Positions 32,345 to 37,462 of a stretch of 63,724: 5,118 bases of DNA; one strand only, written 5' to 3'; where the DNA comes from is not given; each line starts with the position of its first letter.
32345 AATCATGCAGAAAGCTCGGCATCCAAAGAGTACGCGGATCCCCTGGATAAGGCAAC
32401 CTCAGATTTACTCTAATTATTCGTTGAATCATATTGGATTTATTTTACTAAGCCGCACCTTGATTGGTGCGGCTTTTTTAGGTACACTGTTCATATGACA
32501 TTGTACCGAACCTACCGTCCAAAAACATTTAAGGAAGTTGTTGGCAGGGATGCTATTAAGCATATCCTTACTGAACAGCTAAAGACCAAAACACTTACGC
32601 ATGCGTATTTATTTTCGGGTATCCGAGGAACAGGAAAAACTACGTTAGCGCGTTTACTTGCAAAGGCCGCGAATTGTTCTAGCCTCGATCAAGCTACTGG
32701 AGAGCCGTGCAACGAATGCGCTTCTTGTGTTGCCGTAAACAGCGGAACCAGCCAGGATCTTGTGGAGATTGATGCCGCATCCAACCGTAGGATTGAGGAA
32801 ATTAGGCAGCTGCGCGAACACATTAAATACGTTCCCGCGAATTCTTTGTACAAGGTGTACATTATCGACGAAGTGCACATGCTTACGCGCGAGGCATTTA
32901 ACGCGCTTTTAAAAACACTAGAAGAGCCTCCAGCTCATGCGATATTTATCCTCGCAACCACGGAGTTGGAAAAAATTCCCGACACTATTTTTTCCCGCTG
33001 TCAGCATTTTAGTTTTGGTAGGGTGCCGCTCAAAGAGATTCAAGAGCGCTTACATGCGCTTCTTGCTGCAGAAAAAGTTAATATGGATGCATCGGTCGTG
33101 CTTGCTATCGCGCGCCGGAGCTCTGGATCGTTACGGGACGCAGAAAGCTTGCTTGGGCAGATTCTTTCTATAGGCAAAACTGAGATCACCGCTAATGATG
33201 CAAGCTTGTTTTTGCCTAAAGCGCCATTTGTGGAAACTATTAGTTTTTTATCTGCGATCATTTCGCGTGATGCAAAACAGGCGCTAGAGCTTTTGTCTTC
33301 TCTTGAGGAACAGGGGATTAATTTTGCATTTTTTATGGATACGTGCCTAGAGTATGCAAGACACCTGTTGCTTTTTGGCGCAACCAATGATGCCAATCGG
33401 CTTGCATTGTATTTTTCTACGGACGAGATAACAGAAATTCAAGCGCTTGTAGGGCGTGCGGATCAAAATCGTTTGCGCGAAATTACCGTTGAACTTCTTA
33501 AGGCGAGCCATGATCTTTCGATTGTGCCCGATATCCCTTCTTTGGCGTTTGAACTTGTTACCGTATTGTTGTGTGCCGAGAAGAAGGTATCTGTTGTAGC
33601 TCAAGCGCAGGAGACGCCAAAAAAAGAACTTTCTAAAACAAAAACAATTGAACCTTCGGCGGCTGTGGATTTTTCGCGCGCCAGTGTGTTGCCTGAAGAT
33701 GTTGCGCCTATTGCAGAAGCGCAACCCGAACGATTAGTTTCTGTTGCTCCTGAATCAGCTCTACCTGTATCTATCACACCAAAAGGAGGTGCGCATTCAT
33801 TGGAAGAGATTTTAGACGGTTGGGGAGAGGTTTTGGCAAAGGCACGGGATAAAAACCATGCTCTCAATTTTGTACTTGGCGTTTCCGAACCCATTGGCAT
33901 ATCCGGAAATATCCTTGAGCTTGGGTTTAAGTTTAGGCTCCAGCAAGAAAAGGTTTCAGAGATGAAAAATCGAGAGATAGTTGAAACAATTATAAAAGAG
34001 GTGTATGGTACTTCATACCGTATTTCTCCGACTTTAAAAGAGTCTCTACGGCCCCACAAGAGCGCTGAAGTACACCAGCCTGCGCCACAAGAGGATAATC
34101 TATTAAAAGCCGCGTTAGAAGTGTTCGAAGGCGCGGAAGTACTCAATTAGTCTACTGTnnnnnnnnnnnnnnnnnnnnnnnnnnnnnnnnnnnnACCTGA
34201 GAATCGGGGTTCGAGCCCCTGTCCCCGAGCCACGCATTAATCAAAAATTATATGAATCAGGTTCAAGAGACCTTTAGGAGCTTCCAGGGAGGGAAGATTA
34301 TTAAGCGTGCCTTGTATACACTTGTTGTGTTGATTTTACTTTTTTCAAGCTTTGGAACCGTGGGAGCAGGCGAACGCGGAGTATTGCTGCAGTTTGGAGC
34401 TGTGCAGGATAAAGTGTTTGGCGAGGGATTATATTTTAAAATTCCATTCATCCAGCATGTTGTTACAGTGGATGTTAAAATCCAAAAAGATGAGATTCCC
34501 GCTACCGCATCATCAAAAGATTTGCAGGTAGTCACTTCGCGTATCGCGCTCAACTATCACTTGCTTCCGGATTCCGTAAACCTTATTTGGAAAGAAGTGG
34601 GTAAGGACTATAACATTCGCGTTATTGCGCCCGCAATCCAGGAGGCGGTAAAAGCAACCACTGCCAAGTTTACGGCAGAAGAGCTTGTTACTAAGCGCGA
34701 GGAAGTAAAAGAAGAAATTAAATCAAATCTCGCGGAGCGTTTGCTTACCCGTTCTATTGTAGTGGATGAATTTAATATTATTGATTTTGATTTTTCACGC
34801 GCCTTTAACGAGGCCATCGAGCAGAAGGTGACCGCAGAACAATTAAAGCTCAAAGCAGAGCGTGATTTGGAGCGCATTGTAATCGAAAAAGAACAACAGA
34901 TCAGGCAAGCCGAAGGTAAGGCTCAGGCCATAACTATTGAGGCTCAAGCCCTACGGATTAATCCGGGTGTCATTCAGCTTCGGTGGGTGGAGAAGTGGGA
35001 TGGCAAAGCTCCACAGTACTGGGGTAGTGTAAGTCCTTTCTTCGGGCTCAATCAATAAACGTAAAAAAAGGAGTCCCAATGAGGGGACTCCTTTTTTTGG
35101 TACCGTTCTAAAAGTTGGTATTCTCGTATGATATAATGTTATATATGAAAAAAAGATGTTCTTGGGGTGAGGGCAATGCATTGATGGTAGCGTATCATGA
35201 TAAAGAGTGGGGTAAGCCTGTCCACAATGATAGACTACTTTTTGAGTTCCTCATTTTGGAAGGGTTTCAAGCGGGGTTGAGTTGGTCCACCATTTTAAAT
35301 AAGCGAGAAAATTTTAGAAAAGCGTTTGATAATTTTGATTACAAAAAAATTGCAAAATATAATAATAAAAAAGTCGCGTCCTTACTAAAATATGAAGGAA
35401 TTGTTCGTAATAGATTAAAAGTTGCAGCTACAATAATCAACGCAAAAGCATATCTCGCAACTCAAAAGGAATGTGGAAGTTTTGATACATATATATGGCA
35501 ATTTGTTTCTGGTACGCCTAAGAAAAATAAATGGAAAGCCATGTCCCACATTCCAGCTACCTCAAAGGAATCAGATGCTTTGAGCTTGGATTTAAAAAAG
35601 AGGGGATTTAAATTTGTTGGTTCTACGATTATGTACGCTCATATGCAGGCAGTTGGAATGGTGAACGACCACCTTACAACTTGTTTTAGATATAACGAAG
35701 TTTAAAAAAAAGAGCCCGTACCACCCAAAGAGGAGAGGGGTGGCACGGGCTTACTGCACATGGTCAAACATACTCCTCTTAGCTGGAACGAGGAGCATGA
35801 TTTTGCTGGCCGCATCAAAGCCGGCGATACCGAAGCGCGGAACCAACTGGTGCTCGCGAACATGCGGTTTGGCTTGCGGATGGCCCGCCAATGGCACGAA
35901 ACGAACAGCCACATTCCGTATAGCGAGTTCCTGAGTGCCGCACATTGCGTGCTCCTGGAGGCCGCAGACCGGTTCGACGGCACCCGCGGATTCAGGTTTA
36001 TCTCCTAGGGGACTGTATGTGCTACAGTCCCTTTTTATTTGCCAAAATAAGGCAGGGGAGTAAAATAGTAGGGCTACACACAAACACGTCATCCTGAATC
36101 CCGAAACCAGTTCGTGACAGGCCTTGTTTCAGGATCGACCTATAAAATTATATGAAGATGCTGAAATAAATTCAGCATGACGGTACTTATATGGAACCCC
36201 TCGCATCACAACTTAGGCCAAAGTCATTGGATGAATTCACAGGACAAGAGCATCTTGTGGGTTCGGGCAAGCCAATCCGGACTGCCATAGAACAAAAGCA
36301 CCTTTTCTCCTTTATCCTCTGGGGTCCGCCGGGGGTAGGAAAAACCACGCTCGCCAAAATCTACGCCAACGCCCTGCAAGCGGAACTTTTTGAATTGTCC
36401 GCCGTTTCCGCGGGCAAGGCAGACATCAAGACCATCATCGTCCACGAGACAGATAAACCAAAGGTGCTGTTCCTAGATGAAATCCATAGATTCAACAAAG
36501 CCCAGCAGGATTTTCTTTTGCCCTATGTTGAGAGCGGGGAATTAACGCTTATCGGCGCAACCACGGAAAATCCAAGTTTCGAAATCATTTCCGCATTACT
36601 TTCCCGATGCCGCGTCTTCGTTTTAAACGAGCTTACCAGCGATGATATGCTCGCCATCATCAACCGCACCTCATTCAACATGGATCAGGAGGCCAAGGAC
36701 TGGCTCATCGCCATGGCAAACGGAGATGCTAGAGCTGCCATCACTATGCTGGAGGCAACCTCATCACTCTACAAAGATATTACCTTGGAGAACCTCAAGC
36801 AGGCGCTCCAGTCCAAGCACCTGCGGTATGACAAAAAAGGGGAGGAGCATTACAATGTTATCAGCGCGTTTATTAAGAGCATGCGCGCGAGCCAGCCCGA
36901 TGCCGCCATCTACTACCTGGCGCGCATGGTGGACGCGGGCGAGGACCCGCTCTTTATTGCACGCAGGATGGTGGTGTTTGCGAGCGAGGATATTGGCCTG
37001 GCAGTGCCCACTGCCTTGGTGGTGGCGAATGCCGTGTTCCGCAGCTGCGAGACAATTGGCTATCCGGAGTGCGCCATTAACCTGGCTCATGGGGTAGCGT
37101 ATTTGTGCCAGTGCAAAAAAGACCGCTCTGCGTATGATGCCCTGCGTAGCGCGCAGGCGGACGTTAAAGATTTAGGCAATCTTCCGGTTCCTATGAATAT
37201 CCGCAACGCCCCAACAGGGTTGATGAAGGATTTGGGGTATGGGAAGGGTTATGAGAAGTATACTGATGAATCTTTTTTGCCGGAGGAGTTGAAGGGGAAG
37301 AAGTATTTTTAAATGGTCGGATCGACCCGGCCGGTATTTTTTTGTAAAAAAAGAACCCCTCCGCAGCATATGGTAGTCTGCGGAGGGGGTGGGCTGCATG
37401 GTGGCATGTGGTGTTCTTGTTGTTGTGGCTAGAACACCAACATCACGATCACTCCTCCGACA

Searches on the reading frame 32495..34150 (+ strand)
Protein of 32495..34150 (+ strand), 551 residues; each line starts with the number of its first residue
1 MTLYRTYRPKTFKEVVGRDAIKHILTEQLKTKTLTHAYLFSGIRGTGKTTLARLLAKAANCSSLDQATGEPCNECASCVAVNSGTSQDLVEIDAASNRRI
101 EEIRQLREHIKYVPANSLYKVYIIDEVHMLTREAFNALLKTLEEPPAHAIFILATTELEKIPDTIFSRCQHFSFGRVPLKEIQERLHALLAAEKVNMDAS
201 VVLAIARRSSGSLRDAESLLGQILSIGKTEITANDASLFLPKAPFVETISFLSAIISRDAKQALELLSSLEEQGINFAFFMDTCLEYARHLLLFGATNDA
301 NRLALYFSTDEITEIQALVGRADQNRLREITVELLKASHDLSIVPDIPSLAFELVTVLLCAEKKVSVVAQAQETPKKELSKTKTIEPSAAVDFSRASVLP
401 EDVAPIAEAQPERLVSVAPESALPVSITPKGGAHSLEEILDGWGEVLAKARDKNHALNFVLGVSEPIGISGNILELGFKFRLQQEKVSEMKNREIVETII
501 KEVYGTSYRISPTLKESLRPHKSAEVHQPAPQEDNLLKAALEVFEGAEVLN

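Call 89: search_protein_families(library=pfam, max_evalue=0.00001, proteins=[window:32495-34150:+])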
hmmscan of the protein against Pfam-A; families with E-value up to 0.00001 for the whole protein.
window:32495-34150:+ (551 aa): 5 families
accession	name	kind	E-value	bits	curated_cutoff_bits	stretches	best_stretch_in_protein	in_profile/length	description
PF13177.12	DNA_pol3_delta2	-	2e-44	151.8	27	1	20-175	4-158/161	DNA polymerase III, delta subunit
PF00004.35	AAA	-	4.7e-13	50.2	21.2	1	39-172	2-126/131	ATPase family associated with various cellular activities (AAA)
PF12169.13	DNA_pol3_gamma3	-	1e-07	32.2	24.4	1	249-361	19-129/143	DNA polymerase III subunits gamma and tau domain III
PF13401.12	AAA_22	-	1.3e-07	32.4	27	1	39-160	9-128/130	AAA domain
PF22608.2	DNAX_ATPase_lid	-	2.8e-07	30.7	27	1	181-228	1-48/49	DNA polymerase III clamp loader subunit, ATPase lid domain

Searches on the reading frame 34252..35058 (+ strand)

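Call 89: search_protein_families(library=pfam, max_evalue=0.00001, proteins=[window:34252-35058:+])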
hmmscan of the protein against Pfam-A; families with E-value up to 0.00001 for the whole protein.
window:34252-35058:+ (268 aa): 1 family
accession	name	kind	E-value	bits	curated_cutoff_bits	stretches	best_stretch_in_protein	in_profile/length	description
PF01145.31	Band_7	-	2.6e-36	125.7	23.6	1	36-223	2-175/176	SPFH domain / Band 7 family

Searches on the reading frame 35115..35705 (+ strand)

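Call 89: search_protein_families(library=pfam, max_evalue=0.00001, proteins=[window:35115-35705:+])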
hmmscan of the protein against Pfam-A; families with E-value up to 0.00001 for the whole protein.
window:35115-35705:+ (196 aa): 1 family
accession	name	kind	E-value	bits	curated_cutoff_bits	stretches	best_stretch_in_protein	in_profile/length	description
PF03352.18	Adenine_glyco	-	1.7e-81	272.8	25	1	17-192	1-176/177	Methyladenine glycosylase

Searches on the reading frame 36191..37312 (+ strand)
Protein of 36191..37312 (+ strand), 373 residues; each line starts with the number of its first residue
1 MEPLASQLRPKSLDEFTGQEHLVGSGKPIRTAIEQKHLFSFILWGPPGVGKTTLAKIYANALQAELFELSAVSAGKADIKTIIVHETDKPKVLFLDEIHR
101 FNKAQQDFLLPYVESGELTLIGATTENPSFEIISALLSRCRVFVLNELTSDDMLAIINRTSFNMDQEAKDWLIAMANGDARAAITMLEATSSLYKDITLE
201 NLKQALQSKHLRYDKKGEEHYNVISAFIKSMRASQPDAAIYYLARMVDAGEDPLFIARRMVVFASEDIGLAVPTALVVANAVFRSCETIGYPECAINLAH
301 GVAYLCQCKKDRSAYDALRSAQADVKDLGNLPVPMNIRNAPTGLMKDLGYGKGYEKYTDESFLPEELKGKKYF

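Call 89: search_protein_families(library=pfam, max_evalue=0.00001, proteins=[window:36191-37312:+])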
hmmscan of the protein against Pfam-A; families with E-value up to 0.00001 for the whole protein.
window:36191-37312:+ (373 aa): 7 families
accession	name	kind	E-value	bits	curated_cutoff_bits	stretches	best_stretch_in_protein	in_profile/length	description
PF12002.13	MgsA_C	-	1.9e-48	165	27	1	234-373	2-148/167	MgsA AAA+ ATPase C terminal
PF16193.11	AAA_assoc_2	-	4.8e-25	88.1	34.3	1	161-232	4-81/81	AAA C-terminal domain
PF05496.18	RuvB_N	-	8.5e-18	65.1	27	1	8-121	1-116/159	Holliday junction DNA helicase RuvB P-loop domain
PF00004.35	AAA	-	1.6e-17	64.6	21.2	1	42-144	2-127/131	ATPase family associated with various cellular activities (AAA)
PF07728.20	AAA_5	-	1.6e-09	38.3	22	0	41-68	2-30/139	AAA domain (dynein-related subfamily)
PF00158.32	Sigma54_activat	-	7.5e-06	26.2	20.2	0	55-153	59-158/168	Sigma-54 interaction domain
PF13173.12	AAA_14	-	9.8e-06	26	27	0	42-146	6-121/129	AAA domain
